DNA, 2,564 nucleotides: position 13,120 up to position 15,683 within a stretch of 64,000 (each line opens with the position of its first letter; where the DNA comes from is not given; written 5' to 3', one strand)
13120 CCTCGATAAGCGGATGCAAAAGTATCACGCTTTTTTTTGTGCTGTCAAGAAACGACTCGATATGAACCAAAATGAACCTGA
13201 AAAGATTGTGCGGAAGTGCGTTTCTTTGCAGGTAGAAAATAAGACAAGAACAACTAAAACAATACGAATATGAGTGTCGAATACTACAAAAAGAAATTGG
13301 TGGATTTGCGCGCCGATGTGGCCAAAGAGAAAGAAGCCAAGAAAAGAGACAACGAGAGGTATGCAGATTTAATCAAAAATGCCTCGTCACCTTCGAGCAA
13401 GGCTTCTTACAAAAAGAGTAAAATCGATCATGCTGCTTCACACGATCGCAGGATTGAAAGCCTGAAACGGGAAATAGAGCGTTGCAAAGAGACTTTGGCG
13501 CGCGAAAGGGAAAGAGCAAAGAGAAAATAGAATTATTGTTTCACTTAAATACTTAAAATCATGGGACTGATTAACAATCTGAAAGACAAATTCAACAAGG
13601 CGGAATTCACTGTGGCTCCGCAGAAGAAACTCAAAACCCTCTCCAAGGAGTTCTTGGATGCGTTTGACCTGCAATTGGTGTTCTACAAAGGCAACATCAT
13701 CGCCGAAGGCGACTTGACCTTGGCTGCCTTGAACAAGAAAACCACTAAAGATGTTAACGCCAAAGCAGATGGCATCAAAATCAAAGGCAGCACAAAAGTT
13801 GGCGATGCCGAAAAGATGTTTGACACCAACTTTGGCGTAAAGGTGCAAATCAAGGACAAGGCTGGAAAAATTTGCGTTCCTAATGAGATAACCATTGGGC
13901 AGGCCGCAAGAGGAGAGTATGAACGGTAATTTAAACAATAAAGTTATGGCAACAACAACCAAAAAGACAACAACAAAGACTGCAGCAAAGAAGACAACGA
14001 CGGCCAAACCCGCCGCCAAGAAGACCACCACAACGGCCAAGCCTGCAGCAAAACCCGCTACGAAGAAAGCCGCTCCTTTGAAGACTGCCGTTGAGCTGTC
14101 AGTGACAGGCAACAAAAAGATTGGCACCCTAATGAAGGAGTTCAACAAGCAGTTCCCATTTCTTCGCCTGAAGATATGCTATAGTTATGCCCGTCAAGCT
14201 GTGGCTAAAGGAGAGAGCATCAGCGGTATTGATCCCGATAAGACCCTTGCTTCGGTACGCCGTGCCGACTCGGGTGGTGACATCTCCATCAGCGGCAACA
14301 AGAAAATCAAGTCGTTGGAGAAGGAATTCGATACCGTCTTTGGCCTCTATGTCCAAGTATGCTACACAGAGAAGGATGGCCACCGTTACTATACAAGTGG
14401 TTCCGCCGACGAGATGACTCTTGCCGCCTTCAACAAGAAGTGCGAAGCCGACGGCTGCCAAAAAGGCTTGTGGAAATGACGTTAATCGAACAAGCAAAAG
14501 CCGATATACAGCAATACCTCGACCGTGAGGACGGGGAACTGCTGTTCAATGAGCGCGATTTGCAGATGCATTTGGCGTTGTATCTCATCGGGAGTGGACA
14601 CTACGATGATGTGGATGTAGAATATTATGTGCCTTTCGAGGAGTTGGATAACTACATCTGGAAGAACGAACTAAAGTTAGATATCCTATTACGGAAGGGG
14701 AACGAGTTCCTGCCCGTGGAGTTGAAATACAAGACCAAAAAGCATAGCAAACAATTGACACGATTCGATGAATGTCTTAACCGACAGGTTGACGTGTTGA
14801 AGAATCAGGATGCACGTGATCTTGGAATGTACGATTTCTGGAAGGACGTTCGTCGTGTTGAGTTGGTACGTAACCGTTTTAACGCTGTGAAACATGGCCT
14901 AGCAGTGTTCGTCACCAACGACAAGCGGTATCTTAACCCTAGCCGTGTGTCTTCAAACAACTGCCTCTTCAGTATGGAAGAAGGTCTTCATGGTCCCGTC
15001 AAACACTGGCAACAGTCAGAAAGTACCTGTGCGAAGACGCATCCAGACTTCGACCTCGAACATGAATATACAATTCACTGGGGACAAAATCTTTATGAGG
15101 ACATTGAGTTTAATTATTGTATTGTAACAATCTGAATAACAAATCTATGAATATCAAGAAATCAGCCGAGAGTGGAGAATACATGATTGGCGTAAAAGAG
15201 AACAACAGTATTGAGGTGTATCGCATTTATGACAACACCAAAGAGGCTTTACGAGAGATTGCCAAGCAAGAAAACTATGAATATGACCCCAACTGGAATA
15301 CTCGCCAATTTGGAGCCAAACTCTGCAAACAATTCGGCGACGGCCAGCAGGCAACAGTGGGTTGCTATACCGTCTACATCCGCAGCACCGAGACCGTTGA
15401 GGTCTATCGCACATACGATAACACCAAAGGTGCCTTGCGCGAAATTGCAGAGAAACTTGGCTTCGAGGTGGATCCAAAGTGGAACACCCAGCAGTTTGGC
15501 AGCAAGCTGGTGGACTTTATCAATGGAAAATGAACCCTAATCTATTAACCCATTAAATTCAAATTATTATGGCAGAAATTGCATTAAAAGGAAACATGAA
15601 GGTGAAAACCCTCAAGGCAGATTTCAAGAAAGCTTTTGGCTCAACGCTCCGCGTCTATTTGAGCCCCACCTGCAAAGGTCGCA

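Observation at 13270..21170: Two diverged tandem KAP-NTPase cassettes, each with a different nuclease: candidate undescribed defence-like system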

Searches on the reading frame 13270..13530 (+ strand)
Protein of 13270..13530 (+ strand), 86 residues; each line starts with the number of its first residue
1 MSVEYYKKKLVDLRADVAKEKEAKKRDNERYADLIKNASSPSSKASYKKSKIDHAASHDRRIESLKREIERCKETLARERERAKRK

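Call 3: search_protein_families(library=pfam, proteins=[window:13270-13530:+], max_evalue=0.1)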
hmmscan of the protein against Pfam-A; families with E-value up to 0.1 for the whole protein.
window:13270-13530:+ (86 aa): 5 families
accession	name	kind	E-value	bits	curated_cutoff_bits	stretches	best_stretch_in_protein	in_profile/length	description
PF09750.14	DRY_EERY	-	0.028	15.1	25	1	15-60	64-110/133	Alternative splicing regulator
PF13094.11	CENP-Q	-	0.028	15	28.5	0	7-54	42-88/162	CENP-Q, a CENPA-CAD centromere complex subunit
PF17021.10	Mei5_like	-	0.04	14.4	32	1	6-76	15-82/118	Putative double-strand recombination repair-like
PF06818.20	Fez1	-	0.069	14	34.4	1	7-85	86-154/199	Fez1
PF18504.6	Csm1_N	-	0.094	13.5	26.3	0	56-84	37-65/70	Csm1 N-terminal domain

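Call 4: search_protein_families(library=padloc, proteins=[window:13270-13530:+], max_evalue=0.1)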
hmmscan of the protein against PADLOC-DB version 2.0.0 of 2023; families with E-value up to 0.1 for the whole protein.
window:13270-13530:+ (86 aa): 1 family
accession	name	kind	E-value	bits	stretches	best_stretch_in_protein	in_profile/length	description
PDLC05062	PDC-S66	-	0.004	14.7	1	1-83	1-82/282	-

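Call 9: search_protein_families(library=ncbifam, proteins=[window:13270-13530:+], max_evalue=0.1)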
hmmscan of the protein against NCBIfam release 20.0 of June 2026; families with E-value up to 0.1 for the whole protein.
window:13270-13530:+ (86 aa): 1 family
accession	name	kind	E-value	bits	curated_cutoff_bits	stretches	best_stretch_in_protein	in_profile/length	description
NF047678.1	LIC10486_fam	equivalog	0.068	12.2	500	1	6-79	153-223/363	LIC10486 family protein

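Call 87: search_protein_families(library=phrogs, proteins=[window:13270-13530:+], max_evalue=0.01)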
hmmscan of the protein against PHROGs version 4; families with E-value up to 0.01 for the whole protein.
window:13270-13530:+ (86 aa): 0 families

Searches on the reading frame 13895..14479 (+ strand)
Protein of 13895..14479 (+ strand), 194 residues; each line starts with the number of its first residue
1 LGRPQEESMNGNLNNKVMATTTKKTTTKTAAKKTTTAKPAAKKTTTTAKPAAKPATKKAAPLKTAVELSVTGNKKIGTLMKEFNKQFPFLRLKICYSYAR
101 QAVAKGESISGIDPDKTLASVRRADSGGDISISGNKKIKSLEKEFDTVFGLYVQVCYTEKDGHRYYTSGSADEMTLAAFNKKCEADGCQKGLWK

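Call 3: search_protein_families(library=pfam, proteins=[window:13895-14479:+], max_evalue=0.1)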
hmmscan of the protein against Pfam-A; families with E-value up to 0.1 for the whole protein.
window:13895-14479:+ (194 aa): 2 families
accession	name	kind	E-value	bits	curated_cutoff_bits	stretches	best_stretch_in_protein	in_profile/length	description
PF19059.5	DUF5755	-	0.069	13.7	25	0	140-189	16-70/91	Family of unknown function (DUF5755)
PF01456.22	Mucin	-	0.087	13.3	34.7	0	14-62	44-93/143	Mucin-like glycoprotein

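Call 4: search_protein_families(library=padloc, proteins=[window:13895-14479:+], max_evalue=0.1)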
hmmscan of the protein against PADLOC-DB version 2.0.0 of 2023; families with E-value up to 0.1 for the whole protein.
window:13895-14479:+ (194 aa): 1 family
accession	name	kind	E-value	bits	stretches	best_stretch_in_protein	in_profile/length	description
PDLC03998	PD-Lambda-5_A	-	0.05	10.4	1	15-89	282-353/466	-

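Call 9: search_protein_families(library=ncbifam, proteins=[window:13895-14479:+], max_evalue=0.1)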
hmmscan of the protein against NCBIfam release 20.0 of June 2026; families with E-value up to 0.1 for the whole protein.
window:13895-14479:+ (194 aa): 1 family
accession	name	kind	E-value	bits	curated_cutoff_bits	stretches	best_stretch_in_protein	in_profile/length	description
NF038052.1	histone_lik_HC2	exception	0.00019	21.7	135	1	22-106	6-124/201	histone H1-like DNA-binding protein Hc2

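Call 87: search_protein_families(library=phrogs, proteins=[window:13946-14479:+], max_evalue=0.01)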
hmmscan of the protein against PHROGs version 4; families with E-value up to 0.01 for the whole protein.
window:13946-14479:+ (177 aa): 0 families

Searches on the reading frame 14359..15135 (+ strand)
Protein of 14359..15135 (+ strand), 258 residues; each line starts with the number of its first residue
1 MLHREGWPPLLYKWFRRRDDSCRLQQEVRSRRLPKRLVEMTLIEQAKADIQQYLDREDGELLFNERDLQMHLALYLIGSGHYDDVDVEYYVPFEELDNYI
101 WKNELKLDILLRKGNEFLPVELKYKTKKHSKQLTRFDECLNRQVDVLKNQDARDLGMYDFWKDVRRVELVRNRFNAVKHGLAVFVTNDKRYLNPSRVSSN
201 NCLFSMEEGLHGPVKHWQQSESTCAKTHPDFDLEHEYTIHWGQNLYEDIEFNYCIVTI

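Call 3: search_protein_families(library=pfam, proteins=[window:14359-15135:+], max_evalue=0.1)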
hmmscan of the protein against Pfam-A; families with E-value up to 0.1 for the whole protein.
window:14359-15135:+ (258 aa): 1 family
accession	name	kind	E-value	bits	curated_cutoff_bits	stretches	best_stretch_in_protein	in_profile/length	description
PF14281.12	PDDEXK_4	-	0.0047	17.3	22.3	1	85-148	66-117/183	PD-(D/E)XK nuclease superfamily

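Call 4: search_protein_families(library=padloc, proteins=[window:14359-15135:+], max_evalue=0.1)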
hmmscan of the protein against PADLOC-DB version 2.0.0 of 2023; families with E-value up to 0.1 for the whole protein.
window:14359-15135:+ (258 aa): 1 family
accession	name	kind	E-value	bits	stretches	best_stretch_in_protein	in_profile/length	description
PDLC04786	PDC-S01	-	0.016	11.9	1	97-138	356-400/439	-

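Call 9: search_protein_families(library=ncbifam, proteins=[window:14359-15135:+], max_evalue=0.1)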
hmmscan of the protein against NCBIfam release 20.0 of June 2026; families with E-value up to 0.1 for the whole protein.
window:14359-15135:+ (258 aa): 0 families

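Call 37: search_protein_families(library=pfam, proteins=[window:14476-15135:+], max_evalue=0.05)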
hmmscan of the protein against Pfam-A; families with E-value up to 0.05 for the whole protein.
window:14476-15135:+ (219 aa): 1 family
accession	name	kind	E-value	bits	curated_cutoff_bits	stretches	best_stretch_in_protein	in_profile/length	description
PF14281.12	PDDEXK_4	-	0.0036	17.7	22.3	1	46-109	66-117/183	PD-(D/E)XK nuclease superfamily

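Call 41: find_homologous_proteins(query=window:14476-15135:+, max_evalue=0.001)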
Query window:14476-15135:+ (219 aa): 1220 proteins with E <= 0.001 among 1290 candidates; the best 120 are listed.
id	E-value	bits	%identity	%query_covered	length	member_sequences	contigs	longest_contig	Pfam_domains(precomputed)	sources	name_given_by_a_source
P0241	1.7e-147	507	100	100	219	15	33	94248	-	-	-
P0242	2.9e-119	415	83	100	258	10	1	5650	-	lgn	-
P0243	1.3e-118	412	82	100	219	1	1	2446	-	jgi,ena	-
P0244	4.1e-118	411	82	100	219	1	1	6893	-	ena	-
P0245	1.1e-117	409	82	100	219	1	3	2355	-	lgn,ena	-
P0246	1.9e-117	409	82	100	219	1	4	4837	-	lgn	-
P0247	2.3e-117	408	82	100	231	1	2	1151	-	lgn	-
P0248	7.4e-117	407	82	100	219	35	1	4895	-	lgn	-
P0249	8.6e-117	406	81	100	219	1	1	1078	-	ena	-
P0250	2.2e-116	405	81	100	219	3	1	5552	-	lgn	-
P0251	2.4e-115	402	80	100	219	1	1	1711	-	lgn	-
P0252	2.6e-115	402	81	100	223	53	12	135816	-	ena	-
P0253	4.1e-115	401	79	100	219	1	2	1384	-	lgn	-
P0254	1.1e-114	400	80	100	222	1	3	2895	-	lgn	-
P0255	8.4e-114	397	79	100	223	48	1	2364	-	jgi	jgi:hypothetical protein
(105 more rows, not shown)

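Call 45: search_solved_structures(query=A2, max_evalue=1)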
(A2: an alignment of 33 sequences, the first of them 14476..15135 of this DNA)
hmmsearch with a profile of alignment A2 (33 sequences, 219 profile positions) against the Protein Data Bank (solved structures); distinct sequences matched with E-value up to 1: 8.
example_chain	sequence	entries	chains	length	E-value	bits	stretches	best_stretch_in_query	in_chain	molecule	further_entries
1pqi_A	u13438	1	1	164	0.045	16.5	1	97-166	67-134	Lysozyme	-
1pqk_A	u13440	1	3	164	0.15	14.8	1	97-166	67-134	Lysozyme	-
6a2a_A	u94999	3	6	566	0.27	14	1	91-172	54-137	Sesquisabinene B synthase 2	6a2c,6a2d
1pqj_A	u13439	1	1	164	0.55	13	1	97-166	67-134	Lysozyme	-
1p6y_A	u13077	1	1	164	0.61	12.9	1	97-164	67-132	LYSOZYME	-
215l_A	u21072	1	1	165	0.62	12.8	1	97-164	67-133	T4 LYSOZYME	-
1p37_A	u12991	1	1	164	0.72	12.6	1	97-166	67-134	LYSOZYME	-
1l28_A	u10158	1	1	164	0.92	12.3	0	97-161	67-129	T4 LYSOZYME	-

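Call 52: predict_structure(alignment_id=A2)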
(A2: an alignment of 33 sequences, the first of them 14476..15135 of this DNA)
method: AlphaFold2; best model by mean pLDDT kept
length: 219 residues; sequences in the alignment: 33
mean_pLDDT: 92.8   pTM: 0.90
mean pLDDT of the five models: 92.8, 92.0, 91.6, 91.4, 85.4
residues with pLDDT >= 90: 172; 70-90: 41; 50-70: 6; < 50: 0
segments of 3 or more residues with pLDDT < 50: none
pLDDT, mean of each block of 10 residues (from residue 1): 96 90 89 97 97 93 93 98 93 89 85 72 97 98 96 91 94 96 92 98 91 97
secondary structure, 60 per line:
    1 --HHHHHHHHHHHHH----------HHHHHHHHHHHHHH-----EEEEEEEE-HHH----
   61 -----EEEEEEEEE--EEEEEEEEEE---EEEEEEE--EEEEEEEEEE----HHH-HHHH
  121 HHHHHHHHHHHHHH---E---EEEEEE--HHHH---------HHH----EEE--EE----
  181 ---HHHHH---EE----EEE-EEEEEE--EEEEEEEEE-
elements in order: H3-15 H26-39 E45-52 E66-74 E77-86 E90-96 E99-108 H117-134 E142-147 H150-153 E170-172 H184-188 E198-200 E202-207 E210-218

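Call 55: fold_search(model_id=the predicted structure, library=pdb)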
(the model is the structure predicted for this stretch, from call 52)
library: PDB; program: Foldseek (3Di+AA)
matches with E <= 10: 301; with E <= 0.001: 0
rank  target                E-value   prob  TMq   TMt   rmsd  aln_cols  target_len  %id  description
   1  8gh6_A                9.0e-03  0.99  0.28  0.08   5.8       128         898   12  Bombyx mori R2 retrotransposon initiating target-primed reverse transcription (released 2023-04-05)
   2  9dou_A                1.4e-02  0.99  0.30  0.08   4.7       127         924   15  Taeniopygia guttata R2 retrotransposon (R2Tg) initiating target-primed reverse transcription (released 2025-05-21)
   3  8iby_C                1.5e-02  0.93  0.28  0.09   5.2       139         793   11  Structure of R2 with 5'ORF (released 2023-09-20)
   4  8ibz_C                2.6e-02  0.85  0.26  0.09   6.2       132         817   11  Structure of R2 with 5'ORF and 3'UTR (released 2023-09-20)
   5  4cei_A                3.5e-02  0.51  0.26  0.07  11.6       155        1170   12  Crystal structure of ADPNP-bound AddAB with a forked DNA substrate (released 2014-03-12)
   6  9nl2_A                4.2e-02  0.92  0.28  0.07   5.4       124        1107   11  Structure of R2 retrotransposon protein from Platysternon megacephalum initiating target-primed reverse transcription (released 2025-06-18)
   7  1y88                  4.5e-02  0.97  0.20  0.23   2.4        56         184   16  Crystal Structure of Protein of Unknown Function AF1548 (released 2004-12-21)
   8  4ceh_A                6.9e-02  0.54  0.21  0.05   9.2       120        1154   12  Crystal structure of AddAB with a forked DNA substrate (released 2014-03-12)
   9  2xi5_C                8.3e-02  0.21  0.21  0.24  12.9       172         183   13  N-terminal endonuclease domain of La Crosse virus L-protein (released 2010-10-06)
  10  1ob8_A                9.4e-02  0.63  0.24  0.39   7.5       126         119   15  Holliday Junction Resolving Enzyme (released 2004-10-15)
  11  1tw8_D                9.4e-02  0.47  0.29  0.26  10.5       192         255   12  HincII bound to Ca2+ and cognate DNA GTCGAC (released 2004-08-10)
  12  9nl3_A                1.1e-01  0.84  0.30  0.07   5.3       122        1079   15  Structure of R2 retrotransposon protein from Taeniopygia guttata initiating target-primed reverse transcription (released 2025-06-18)
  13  7mi4_A                1.1e-01  0.44  0.20  0.10   6.7       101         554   16  Symmetrical PAM-PAM prespacer bound Cas4/Cas1/Cas2 complex (released 2021-11-17)
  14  9kqh_A                1.1e-01  0.33  0.23  0.09   9.6       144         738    9  Crystal structure of Finegoldia magna DinG in complex with ssDNA and ADPNP (released 2025-12-03)
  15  5ld2_B                1.1e-01  0.16  0.18  0.05   9.7       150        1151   12  Cryo-EM structure of RecBCD+DNA complex revealing activated nuclease domain (released 2016-10-05)
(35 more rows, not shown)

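Call 87: search_protein_families(library=phrogs, proteins=[window:14476-15135:+], max_evalue=0.01)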
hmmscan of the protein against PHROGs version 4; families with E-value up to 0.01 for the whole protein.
window:14476-15135:+ (219 aa): 0 families

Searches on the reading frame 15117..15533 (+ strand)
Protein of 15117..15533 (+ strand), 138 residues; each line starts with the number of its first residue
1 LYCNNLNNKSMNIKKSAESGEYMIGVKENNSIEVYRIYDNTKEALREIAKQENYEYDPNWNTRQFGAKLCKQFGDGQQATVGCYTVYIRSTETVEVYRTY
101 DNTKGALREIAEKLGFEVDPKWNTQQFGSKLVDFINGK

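Call 3: search_protein_families(library=pfam, proteins=[window:15117-15533:+], max_evalue=0.1)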
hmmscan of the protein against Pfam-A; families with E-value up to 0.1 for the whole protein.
window:15117-15533:+ (138 aa): 7 families
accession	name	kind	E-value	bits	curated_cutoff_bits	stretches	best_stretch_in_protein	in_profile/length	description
PF25432.1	FF_PRPF40A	-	0.0074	16.5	27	0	100-129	2-31/60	PRPF40A-like, FF domain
PF10017.15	Methyltransf_33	-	0.0092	15.5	23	1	40-126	207-294/304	Histidine-specific methyltransferase, SAM-dependent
PF23424.1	DUF7112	-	0.037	14.8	27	0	21-51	109-139/140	Family of unknown function (DUF7112)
PF22325.2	CR4_N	-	0.045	14.3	27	1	18-62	19-63/80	Interferon-gamma receptor, N-terminal domain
PF07862.16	Nif11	-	0.074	13.8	23.8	0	41-60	28-47/48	Nif11 domain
PF00181.30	Ribosomal_L2_N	-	0.075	13.5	23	0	20-63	6-49/77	Ribosomal Proteins L2, RNA binding N-terminal domain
PF02754.22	CCG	-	0.076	13.6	20.6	0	91-124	13-37/85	Cysteine-rich domain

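Call 4: search_protein_families(library=padloc, proteins=[window:15117-15533:+], max_evalue=0.1)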
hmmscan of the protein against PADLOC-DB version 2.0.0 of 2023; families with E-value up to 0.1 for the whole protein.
window:15117-15533:+ (138 aa): 0 families

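Call 9: search_protein_families(library=ncbifam, proteins=[window:15117-15533:+], max_evalue=0.1)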
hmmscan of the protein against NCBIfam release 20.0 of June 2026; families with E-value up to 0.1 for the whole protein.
window:15117-15533:+ (138 aa): 0 families

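Call 61: search_solved_structures(query=window:15147-15533:+, max_evalue=5)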
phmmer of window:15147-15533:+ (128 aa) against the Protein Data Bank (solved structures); distinct sequences matched with E-value up to 5: 1.
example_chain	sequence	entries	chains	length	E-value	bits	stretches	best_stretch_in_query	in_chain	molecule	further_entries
1zt3_A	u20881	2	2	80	1.3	12.3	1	17-77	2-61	Insulin-like growth factor binding protein 1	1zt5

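Call 87: search_protein_families(library=phrogs, proteins=[window:15147-15533:+], max_evalue=0.01)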
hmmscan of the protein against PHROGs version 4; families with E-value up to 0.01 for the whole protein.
window:15147-15533:+ (128 aa): 3 families
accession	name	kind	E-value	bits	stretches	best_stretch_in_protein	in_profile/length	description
phrog_36356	-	unknown function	0.0021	19.4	0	59-127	21-89/123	-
phrog_10035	-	unknown function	0.0054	18.2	0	90-115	69-94/106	-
phrog_18415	-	unknown function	0.0061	17.2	0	81-103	8-30/61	-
